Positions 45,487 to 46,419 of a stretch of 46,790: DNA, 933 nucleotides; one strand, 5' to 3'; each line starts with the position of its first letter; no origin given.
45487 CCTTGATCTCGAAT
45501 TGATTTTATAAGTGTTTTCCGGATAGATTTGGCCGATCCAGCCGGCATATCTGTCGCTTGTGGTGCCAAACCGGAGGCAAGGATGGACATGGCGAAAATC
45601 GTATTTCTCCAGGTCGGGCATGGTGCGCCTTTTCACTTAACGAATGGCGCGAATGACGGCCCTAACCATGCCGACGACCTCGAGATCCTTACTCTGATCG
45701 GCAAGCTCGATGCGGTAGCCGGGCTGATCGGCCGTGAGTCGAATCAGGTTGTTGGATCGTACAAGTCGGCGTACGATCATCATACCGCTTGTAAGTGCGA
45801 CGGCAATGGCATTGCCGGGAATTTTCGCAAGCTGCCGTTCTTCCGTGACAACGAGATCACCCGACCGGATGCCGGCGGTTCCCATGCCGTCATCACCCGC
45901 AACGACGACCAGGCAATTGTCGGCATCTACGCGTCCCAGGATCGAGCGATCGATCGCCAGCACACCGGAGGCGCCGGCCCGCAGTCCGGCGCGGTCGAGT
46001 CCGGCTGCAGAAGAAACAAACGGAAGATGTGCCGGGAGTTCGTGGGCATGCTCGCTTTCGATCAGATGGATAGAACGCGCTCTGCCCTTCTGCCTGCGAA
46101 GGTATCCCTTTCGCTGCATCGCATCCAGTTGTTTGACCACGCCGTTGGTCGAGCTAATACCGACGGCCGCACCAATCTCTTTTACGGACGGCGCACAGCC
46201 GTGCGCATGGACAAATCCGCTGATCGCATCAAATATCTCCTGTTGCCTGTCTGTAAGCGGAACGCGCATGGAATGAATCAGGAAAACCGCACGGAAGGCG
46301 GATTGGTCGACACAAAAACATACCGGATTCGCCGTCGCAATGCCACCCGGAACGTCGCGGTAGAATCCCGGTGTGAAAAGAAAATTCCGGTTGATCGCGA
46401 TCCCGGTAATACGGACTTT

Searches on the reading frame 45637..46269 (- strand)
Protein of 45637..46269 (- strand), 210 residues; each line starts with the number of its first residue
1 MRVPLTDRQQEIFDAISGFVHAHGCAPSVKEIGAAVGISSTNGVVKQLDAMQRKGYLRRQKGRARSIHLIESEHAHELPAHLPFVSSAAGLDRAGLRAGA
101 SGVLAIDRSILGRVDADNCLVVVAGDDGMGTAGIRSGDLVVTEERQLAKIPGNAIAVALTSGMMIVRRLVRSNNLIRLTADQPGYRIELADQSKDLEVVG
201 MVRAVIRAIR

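Call 14: find_homologous_proteins(query=window:45637-46269:-)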
Query window:45637-46269:- (210 aa): 14 proteins with E <= 0.001 among 2367 candidates.
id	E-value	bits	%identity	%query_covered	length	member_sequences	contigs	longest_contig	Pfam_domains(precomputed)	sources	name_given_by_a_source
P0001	3.0e-127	440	100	100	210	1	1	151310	PF00717.29,PF01726.23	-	-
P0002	5.0e-98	345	77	100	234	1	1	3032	PF00717.29,PF01726.23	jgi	jgi:repressor LexA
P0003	5.5e-87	309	69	100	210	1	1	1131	PF00717.29,PF01726.23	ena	-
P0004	4.9e-57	211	52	100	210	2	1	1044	PF00717.29,PF01726.23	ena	-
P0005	6.5e-12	64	33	98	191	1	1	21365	PF00717.29,PF01726.23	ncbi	-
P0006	9.7e-12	63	32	96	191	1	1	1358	PF00717.29,PF01726.23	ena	-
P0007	1.1e-11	63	32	96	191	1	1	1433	PF00717.29,PF01726.23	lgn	-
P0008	1.1e-11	63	32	96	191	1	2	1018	PF00717.29,PF01726.23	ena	-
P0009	1.6e-11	63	32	96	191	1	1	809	PF00717.29,PF01726.23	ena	-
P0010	2.2e-11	62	32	96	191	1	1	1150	PF00717.29,PF01726.23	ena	-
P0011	3.0e-11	62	31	96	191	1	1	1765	PF00717.29,PF01726.23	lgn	-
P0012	4.0e-11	61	32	96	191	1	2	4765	PF00717.29,PF01726.23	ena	-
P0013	4.8e-11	61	31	96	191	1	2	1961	PF00717.29,PF01726.23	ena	-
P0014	1.7e-5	43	26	98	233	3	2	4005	PF00717.29,PF01726.23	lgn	-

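Call 16: find_encoding_contigs(protein=P0002, flank=5000)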
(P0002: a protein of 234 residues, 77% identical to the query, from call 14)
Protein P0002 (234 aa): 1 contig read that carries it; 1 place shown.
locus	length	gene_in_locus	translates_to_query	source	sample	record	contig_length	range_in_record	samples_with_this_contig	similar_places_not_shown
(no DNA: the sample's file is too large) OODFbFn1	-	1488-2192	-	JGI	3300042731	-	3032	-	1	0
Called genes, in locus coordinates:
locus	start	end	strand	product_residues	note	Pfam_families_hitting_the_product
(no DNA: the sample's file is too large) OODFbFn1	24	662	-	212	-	PF01863:YgjP-like, PF08325:WLM (faint)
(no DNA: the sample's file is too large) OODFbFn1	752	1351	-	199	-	PF13174:TPR_6 (faint), PF13428:TPR_14 (faint), PF13431:TPR_17 (faint), PF13432:TPR_16 (faint), PF07719:TPR_2 (faint), PF13181:TPR_8 (faint), PF13414:TPR_11 (faint), PF13424:TPR_12 (faint), +4 more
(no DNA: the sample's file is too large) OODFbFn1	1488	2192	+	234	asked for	PF01726:LexA_DNA_bind, PF00717:Peptidase_S24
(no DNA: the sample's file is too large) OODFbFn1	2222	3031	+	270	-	?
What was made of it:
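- Tried and rejected: The contig of P0002 had no DNA available (call 16).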

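Call 17: find_encoding_contigs(protein=P0005, flank=10000)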
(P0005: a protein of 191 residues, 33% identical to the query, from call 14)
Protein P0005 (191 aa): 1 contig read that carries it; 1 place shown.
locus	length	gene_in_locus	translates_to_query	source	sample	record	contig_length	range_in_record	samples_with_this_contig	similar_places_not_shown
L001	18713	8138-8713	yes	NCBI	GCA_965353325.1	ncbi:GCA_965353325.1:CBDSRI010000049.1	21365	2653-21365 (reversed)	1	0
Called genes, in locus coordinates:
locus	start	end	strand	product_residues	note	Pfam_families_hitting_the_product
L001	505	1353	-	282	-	PF08282:Hydrolase_3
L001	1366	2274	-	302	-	PF01479:S4 (weak), PF00849:PseudoU_synth_2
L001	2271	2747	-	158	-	PF01252:Peptidase_A8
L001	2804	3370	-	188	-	PF18927:CrtO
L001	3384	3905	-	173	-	-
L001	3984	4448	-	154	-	PF00383:dCMP_cyt_deam_1, PF14437:MafB19-deam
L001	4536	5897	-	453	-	PF01938:TRAM (weak), PF05958:tRNA_U5-meth_tr, PF05175:MTS (weak), PF06325:PrmA (weak), PF03602:Cons_hypoth95, PF09445:Methyltransf_15 (weak), PF13649:Methyltransf_25, PF13847:Methyltransf_31, +3 more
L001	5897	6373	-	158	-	PF00583:Acetyltransf_1, PF13673:Acetyltransf_10, PF13508:Acetyltransf_7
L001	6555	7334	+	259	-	-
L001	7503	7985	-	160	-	-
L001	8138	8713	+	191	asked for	PF01726:LexA_DNA_bind, PF00717:Peptidase_S24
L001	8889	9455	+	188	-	PF05198:IF3_N, PF00707:IF3_C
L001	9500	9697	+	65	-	PF01632:Ribosomal_L35p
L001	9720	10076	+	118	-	PF00453:Ribosomal_L20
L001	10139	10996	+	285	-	PF00849:PseudoU_synth_2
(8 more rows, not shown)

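Call 32: find_related_loci(query=A2, collection=genome_contigs, flank=5000)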
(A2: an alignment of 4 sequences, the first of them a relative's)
Query A2 (210 aa) in genome_contigs; peptide patterns used: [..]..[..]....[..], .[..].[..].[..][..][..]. (x = any residue, [..] = any of these).
235 stretches matched a pattern; 97 encode a relative of the query (tblastn E <= 1e-3); the best 80 are kept; 80 distinct loci.
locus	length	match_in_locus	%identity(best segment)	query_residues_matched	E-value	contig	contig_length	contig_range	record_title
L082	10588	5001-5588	36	5-207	4e-26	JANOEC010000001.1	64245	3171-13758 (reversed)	MAG: Geobacteraceae bacterium isolate SOY_65_metabat_437 SOY_65_k141_293788, whole genome shotgun sequence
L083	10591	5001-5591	33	5-209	2e-25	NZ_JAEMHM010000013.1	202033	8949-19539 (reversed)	Geomesophilobacter sediminis strain Red875 NODE_13_length_202033_cov_146.956283, whole genome shotgun sequence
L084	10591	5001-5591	35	5-209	3e-25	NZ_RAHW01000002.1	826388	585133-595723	Geomonas oryzae strain S43 contig2, whole genome shotgun sequence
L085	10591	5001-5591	34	5-209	5e-25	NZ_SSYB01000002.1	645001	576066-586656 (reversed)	Geomonas edaphica strain Red53 contig2, whole genome shotgun sequence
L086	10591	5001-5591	32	5-209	5e-25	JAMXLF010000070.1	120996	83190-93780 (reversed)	MAG: Geobacteraceae bacterium isolate Bin.003_Forest k127_568316, whole genome shotgun sequence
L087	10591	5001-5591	32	5-209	6e-24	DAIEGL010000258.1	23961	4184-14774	MAG TPA_asm: Geobacter sp. isolate clean984 k141_2603732, whole genome shotgun sequence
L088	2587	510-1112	32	2-210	4e-23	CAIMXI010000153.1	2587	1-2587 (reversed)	MAG: uncultured Geobacteraceae bacterium isolate LJ_bin-4045 genome assembly, contig: bin-4045:153/511, whole genome sho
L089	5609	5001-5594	31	5-209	4e-23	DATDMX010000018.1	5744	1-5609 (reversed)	MAG TPA_asm: Geobacteraceae bacterium isolate SMAG_U422 k141_1373507, whole genome shotgun sequence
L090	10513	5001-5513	36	5-183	6e-23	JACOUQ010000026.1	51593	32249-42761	MAG: Geobacter sp. isolate NC_groundwater_76_Ag_B-0.1um_57_74 GD18-4_B1_scaffold_1580228, whole genome shotgun sequence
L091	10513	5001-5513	36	5-183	8e-23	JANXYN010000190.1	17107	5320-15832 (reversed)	MAG: Geobacteraceae bacterium isolate GL140_3_metabat_43 GL140_3_k141_110411, whole genome shotgun sequence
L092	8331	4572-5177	31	5-210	1e-22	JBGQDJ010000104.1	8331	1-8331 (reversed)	MAG: Geobacteraceae bacterium isolate OBJ2_061818_110_19 k141_354244_length_8331_cov_11.4095, whole genome shotgun seque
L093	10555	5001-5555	33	5-199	2e-22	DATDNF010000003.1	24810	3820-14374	MAG TPA_asm: Geobacteraceae bacterium isolate SMAG_U430 k141_1379477, whole genome shotgun sequence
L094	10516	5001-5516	35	5-185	7e-22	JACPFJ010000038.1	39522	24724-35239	MAG: Deltaproteobacteria bacterium isolate NC_groundwater_358_Ag_B-0.1um_60_13 GD18-4_B1_scaffold_1522636, whole genome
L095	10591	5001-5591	31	5-209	2e-21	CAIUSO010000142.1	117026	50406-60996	MAG: uncultured Geobacteraceae bacterium isolate E14_bin-1988 genome assembly, contig: bin-1988:142/169, whole genome sh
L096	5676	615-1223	31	2-209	2e-21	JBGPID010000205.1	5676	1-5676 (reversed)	MAG: Geobacteraceae bacterium isolate OBJ_0618_7090110_342 k141_5561524_length_5676_cov_43.5194, whole genome shotgun se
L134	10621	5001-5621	29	5-206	2e-17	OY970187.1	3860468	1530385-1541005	MAG: Rubricoccaceae bacterium isolate MFD03250.bin.2.52 genome assembly, chromosome: 1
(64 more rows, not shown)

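Call 36: find_encoding_contigs(protein=P0003, flank=5000)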
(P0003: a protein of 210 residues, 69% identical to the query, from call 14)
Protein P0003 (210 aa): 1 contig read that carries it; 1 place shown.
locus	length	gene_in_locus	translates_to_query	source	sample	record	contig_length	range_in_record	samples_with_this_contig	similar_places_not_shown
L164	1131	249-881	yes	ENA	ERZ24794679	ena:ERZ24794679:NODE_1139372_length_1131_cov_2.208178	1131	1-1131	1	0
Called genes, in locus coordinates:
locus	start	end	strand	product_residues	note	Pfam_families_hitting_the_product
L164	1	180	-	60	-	?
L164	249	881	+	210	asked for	PF01726:LexA_DNA_bind, PF00717:Peptidase_S24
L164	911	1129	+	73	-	?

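Call 37: find_encoding_contigs(protein=P0004, flank=5000)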
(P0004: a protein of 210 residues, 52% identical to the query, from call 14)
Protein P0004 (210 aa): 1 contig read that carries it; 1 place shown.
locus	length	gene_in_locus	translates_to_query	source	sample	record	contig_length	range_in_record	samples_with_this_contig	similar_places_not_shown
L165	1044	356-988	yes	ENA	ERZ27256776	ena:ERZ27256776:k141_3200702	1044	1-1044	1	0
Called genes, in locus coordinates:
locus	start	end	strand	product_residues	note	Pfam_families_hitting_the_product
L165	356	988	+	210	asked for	PF01726:LexA_DNA_bind, PF00717:Peptidase_S24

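Call 41: find_encoding_contigs(protein=P0001, flank=10000)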
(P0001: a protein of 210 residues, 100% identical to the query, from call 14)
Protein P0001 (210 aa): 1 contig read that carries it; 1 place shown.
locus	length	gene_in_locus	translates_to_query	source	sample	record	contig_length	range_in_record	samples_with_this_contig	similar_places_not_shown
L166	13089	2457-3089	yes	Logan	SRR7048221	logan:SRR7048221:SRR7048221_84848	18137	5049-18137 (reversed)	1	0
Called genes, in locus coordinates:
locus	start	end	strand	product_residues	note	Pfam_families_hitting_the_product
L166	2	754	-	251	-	?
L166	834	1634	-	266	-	PF01863:YgjP-like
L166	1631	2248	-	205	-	PF13371:TPR_9 (faint), PF13428:TPR_14 (faint), PF13432:TPR_16 (faint), PF14559:TPR_19 (faint), PF00515:TPR_1 (faint), PF13181:TPR_8 (faint), PF13414:TPR_11 (faint), PF07719:TPR_2 (weak), +3 more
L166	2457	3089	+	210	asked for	PF01726:LexA_DNA_bind, PF00717:Peptidase_S24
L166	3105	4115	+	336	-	PF01904:DUF72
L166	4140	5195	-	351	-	PF00817:IMS, PF21999:IMS_HHH_1, PF11799:IMS_C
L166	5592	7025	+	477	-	PF11638:DnaA_N, PF01695:IstB_IS21, PF00308:Bac_DnaA, PF01637:ATPase_2 (weak), PF08299:Bac_DnaA_C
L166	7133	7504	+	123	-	-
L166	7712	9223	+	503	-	PF09250:Prim-Pol, PF13481:AAA_25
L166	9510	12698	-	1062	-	PF02811:PHP, PF07733:DNA_pol3_alpha, PF17657:DNA_pol3_finger, PF14579:HHH_6, PF01336:tRNA_anti-codon (weak)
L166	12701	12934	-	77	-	-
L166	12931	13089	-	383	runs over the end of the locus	-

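Call 62: search_protein_representatives(protein=P0001)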
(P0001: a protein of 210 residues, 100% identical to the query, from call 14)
Query: 210 residues. Proteins with E-value up to 0.001 (for the whole library): 10059; up to 1e-10: 606; up to 1e-30: 1. The best 150 are listed.
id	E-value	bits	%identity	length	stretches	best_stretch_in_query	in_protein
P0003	1.8e-87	308.6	69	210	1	1-210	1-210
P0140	1.5e-28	116.4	40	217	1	5-189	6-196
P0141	8.6e-27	110.7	38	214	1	2-208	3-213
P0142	9.1e-25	104.1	33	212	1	4-207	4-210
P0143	1.0e-24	103.9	34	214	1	1-207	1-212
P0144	1.1e-24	103.9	37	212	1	1-208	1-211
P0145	2.5e-24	102.7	35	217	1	4-207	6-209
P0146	3.3e-24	102.3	37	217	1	2-208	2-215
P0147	3.7e-23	98.8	36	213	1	1-208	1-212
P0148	4.5e-23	98.6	44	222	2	5-73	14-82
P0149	1.3e-22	97.1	35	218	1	4-209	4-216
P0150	1.3e-22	97.1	35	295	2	5-207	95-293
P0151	1.8e-22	96.6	31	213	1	1-207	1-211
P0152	2.4e-22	96.2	34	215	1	1-207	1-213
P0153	2.5e-22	96.1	34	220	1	4-207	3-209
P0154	2.9e-22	95.9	39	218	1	4-208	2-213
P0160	6.1e-21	91.6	40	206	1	3-208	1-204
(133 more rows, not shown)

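Call 64: list_cluster_members(proteins=[P0140, P0141, P0142, P0143, P0144, P0145, P0146, P0147, P0154, P0160])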
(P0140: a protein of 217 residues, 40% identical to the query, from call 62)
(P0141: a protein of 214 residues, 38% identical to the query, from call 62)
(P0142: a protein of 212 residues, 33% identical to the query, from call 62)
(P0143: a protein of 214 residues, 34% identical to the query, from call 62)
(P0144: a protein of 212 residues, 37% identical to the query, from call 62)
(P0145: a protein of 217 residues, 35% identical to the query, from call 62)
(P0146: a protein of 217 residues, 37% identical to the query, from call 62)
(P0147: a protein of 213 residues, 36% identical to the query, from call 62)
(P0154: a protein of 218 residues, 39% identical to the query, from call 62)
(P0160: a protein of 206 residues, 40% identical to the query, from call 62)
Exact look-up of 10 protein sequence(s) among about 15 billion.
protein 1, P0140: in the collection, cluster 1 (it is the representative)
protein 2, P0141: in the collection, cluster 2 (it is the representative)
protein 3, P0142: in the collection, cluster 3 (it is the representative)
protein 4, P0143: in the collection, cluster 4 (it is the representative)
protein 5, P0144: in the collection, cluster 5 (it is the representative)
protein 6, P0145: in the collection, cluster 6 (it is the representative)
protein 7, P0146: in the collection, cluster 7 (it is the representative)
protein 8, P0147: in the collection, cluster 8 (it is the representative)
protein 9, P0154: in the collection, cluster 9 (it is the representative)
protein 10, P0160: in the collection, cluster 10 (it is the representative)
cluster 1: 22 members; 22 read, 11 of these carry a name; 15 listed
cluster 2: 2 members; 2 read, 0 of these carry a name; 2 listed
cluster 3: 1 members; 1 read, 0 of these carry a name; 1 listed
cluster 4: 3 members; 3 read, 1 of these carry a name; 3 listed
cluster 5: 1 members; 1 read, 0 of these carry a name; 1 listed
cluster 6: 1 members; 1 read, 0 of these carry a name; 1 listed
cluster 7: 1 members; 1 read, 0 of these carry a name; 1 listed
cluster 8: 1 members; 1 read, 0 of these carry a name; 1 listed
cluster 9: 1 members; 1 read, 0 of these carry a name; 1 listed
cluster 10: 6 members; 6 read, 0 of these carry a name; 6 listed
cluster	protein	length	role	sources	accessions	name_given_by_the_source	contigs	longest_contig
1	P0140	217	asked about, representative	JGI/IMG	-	repressor LexA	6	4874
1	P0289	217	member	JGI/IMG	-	repressor LexA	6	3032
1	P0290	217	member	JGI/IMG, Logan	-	repressor LexA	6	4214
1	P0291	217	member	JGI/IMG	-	repressor LexA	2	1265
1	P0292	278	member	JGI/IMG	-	repressor LexA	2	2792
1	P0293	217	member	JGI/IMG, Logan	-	repressor LexA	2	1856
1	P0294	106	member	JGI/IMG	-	repressor LexA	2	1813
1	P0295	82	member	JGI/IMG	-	repressor LexA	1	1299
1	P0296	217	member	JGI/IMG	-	repressor LexA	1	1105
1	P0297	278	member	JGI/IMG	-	repressor LexA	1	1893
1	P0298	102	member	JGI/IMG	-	repressor LexA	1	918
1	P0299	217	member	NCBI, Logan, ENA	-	-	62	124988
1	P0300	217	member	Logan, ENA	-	-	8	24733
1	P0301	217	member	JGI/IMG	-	-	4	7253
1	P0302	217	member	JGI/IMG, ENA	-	-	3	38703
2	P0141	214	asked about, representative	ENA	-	-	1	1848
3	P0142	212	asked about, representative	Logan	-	-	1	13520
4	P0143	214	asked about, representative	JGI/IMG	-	repressor LexA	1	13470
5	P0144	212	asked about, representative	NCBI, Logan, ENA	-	-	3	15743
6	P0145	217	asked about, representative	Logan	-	-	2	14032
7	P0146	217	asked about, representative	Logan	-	-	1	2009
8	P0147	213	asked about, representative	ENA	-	-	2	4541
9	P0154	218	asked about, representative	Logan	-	-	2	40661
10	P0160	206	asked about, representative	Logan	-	-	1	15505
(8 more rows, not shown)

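Call 79: search_protein_families(library=pfam, proteins=[L134:351-2462:-, L134:2526-3092:+, L134:2960-4336:+, L134:3089-4570:-, L134:5746-7443:-, L134:5883-7526:+, L134:7735-8388:+, L134:8465-9367:-, L134:9049-10596:+, L134:7088-8074:-], max_evalue=0.001)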
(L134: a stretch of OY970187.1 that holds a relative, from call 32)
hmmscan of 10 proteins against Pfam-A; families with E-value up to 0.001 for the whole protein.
L134:351-2462:- (703 aa): 4 families
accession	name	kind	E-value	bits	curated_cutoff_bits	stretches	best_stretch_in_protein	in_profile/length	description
PF00905.27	Transpeptidase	-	5.2e-74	249.6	22.1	1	247-553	1-297/299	Penicillin binding protein transpeptidase domain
PF03717.20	PBP_dimer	-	9.9e-18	65.6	24.4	1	54-202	2-175/180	Penicillin-binding Protein dimerisation domain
PF03793.24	PASTA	-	3e-08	33.9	23.2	1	652-696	3-55/64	PASTA domain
PF13354.11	Beta-lactamase2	-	1.5e-05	24.9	22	1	288-431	19-153/214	Beta-lactamase enzyme family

L134:2526-3092:+ (188 aa): 0 families

L134:2960-4336:+ (458 aa): 0 families

L134:3089-4570:- (493 aa): 3 families
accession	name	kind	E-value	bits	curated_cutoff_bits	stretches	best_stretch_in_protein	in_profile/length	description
PF01795.25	Methyltransf_5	-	6.7e-91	305.4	27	1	190-491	3-308/309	MraW methylase family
PF13847.12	Methyltransf_31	-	3e-05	24.2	27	1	216-256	12-52/145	Methyltransferase domain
PF13649.12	Methyltransf_25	-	0.00039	21.5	27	0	217-262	7-51/97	Methyltransferase domain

L134:5746-7443:- (565 aa): 0 families

L134:5883-7526:+ (547 aa): 0 families

L134:7735-8388:+ (217 aa): 0 families

L134:8465-9367:- (300 aa): 1 family
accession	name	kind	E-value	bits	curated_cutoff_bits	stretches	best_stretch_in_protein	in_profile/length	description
PF03061.28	4HBT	-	4.1e-17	62.7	20.6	1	210-286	2-79/79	Thioesterase superfamily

L134:9049-10596:+ (515 aa): 0 families

L134:7088-8074:- (328 aa): 0 families

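Call 83: find_related_loci(query=A7, collection=metagenome_contigs, flank=3000)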
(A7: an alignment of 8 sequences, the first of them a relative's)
Query A7 (210 aa) in metagenome_contigs; peptide patterns used: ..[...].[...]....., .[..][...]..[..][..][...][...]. (x = any residue, [..] = any of these).
511 stretches matched a pattern; 53 encode a relative of the query (tblastn E <= 1e-3); 53 distinct loci.
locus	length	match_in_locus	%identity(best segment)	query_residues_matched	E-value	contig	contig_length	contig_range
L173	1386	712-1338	40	5-209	3e-42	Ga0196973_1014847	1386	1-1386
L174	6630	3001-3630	38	5-209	7e-39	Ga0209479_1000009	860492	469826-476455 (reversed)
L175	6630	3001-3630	37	5-209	2e-38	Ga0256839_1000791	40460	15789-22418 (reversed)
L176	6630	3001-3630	39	5-209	3e-38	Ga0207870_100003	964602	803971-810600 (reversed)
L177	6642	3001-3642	36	1-209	3e-37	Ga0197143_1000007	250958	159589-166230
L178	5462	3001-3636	38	5-209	3e-35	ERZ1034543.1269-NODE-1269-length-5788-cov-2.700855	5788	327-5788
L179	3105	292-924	35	5-209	6e-33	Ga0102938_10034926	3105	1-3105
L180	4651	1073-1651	36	1-189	8e-33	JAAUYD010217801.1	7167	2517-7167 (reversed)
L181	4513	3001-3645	34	1-209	1e-32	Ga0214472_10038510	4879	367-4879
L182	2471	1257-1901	33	1-209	3e-32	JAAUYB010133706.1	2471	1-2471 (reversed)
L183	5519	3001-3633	35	5-209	1e-31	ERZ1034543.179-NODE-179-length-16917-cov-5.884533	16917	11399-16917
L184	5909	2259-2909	33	1-209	7e-32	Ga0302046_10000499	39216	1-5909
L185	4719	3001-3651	33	1-209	7e-32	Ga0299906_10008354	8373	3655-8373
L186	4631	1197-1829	35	5-209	9e-32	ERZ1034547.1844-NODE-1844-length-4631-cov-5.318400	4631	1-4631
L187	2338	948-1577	33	5-209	1e-31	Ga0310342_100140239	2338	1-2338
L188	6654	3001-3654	33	1-209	2e-31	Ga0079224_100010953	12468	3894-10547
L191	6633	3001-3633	35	5-209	8e-31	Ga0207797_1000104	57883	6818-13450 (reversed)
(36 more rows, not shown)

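Call 99: search_protein_families(library=pfam, proteins=[L177:2282-2725:-, L177:1335-1874:-, L177:887-1318:-, L177:3709-5016:+, L184:1513-1956:-, L184:521-1513:-, L184:2973-3725:-, L188:3660-6293:-, L191:3731-5545:-, L177:5017-6558:-], max_evalue=0.001)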
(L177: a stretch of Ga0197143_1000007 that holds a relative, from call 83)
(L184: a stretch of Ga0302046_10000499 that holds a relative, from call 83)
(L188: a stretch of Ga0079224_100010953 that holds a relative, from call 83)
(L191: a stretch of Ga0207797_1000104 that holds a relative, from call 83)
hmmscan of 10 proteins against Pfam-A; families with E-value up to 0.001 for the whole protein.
L177:2282-2725:- (147 aa): 1 family
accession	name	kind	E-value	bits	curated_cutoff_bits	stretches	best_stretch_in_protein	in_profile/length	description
PF02381.23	MraZ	-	3.5e-31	107.4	23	2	4-76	2-71/72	MraZ protein, putative antitoxin-like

L177:1335-1874:- (179 aa): 1 family
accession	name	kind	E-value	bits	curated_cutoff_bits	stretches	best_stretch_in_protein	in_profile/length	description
PF01795.25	Methyltransf_5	-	1.3e-49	169.7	27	1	1-177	124-308/309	MraW methylase family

L177:887-1318:- (143 aa): 1 family
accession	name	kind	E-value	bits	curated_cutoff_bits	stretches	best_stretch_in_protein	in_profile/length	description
PF04977.20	DivIC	-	0.00013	22.2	28.9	1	68-129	5-68/80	Septum formation initiator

L177:3709-5016:+ (435 aa): 1 family
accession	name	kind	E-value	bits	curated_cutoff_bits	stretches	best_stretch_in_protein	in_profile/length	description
PF00860.26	Xan_ur_permease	-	2.6e-46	158.5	27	1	21-394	4-387/389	Permease family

L184:1513-1956:- (147 aa): 1 family
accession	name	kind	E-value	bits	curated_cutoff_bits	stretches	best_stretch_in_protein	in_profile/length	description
PF02381.23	MraZ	-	1.9e-28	98.7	23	2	4-76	2-71/72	MraZ protein, putative antitoxin-like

L184:521-1513:- (330 aa): 1 family
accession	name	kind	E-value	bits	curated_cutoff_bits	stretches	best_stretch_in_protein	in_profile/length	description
PF01795.25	Methyltransf_5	-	1e-94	317.9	27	1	24-324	2-308/309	MraW methylase family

L184:2973-3725:- (250 aa): 0 families

L188:3660-6293:- (877 aa): 13 families
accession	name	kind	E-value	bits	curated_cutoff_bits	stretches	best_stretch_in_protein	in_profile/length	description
PF00069.31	Pkinase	-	2e-43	149.2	31.7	1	87-384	1-255/263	Protein kinase domain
PF07714.23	PK_Tyr_Ser-Thr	-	1.1e-31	110.5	23.1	1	89-303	3-208/258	Protein tyrosine and serine/threonine kinase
PF13424.12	TPR_12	-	1.5e-29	102.4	30.1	4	721-788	4-76/77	Tetratricopeptide repeat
PF13374.12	TPR_10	-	2.3e-23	81.9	27.5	2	503-541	2-40/42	Tetratricopeptide repeat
PF24885.1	TPR_NPHP3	-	5.3e-11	42.8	100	0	627-707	135-212/239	Nephrocystin-3 TPR domain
PF07719.23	TPR_2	-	5.3e-09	36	27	0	679-705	2-28/34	Tetratricopeptide repeat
PF00515.34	TPR_1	-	1.8e-08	34.3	27.8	0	678-705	1-28/34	Tetratricopeptide repeat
PF03109.22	ABC1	-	5.7e-08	32.6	22.9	1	163-237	144-218/244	ABC1 atypical kinase-like domain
PF17874.7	TPR_MalT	-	1.2e-07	31.8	45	2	576-745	26-186/336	MalT-like TPR region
PF13181.12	TPR_8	-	1.4e-06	28.5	25.7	0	503-536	1-34/34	Tetratricopeptide repeat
PF14559.12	TPR_19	-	1.6e-05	25.6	25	0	731-778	2-46/68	Tetratricopeptide repeat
PF13176.12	TPR_7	-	2.5e-05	24.5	27.9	0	726-756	5-35/36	Tetratricopeptide repeat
PF13428.12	TPR_14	-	0.00058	20.7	23.5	1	723-758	4-39/44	Tetratricopeptide repeat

L191:3731-5545:- (604 aa): 4 families
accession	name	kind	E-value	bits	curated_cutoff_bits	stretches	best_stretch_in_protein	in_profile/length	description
PF06418.20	CTP_synth_N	-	1.3e-124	415.3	26.1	1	45-307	1-263/265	CTP synthase N-terminus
PF00117.34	GATase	-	2e-41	142.2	22.8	1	351-574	3-189/190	Glutamine amidotransferase class-I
PF07722.19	Peptidase_C26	-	8.2e-09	36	20.5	1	414-557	97-219/219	Peptidase C26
PF01656.29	CbiA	-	0.00049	20.5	25.4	1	53-192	6-54/125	CobQ/CobB/MinD/ParA nucleotide binding domain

L177:5017-6558:- (513 aa): 3 families
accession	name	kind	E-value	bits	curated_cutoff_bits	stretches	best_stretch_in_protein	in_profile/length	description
PF06418.20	CTP_synth_N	-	1.9e-96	322.9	26.1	1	1-215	49-263/265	CTP synthase N-terminus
PF00117.34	GATase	-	2.2e-42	145.3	22.8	1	258-481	3-189/190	Glutamine amidotransferase class-I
PF07722.19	Peptidase_C26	-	7.5e-09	36.1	20.5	1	320-464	96-219/219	Peptidase C26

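Call 101: search_protein_families(library=ncbifam, proteins=[window:45637-46269:-], max_evalue=0.00001)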
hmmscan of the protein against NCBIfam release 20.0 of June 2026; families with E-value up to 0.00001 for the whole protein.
window:45637-46269:- (210 aa): 2 families
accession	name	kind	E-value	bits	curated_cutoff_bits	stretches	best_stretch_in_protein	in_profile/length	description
TIGR00498.1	lexA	equivalog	7.5e-30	104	110.95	1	4-209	3-202/203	transcriptional repressor LexA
NF007621.2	PRK10276.1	subfamily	3.6e-09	36.7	110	1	121-207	31-115/115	translesion error-prone DNA polymerase V autoproteolytic subunit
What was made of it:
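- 45637..46269 (-): LexA-like gene with a degenerate S24 site (context only; probably not the protein that binds the box). It appears to form an operon with DUF72 (44611-45636). TIGR00498 at 104 bits, below the 110.95 cutoff (call 101).
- On Canonical LexA (self-cleaving S24 repressor), applied to the gene at 45637-46269: TIGR00498 scores 104.0 bits against a cutoff of 110.95 (call 101).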
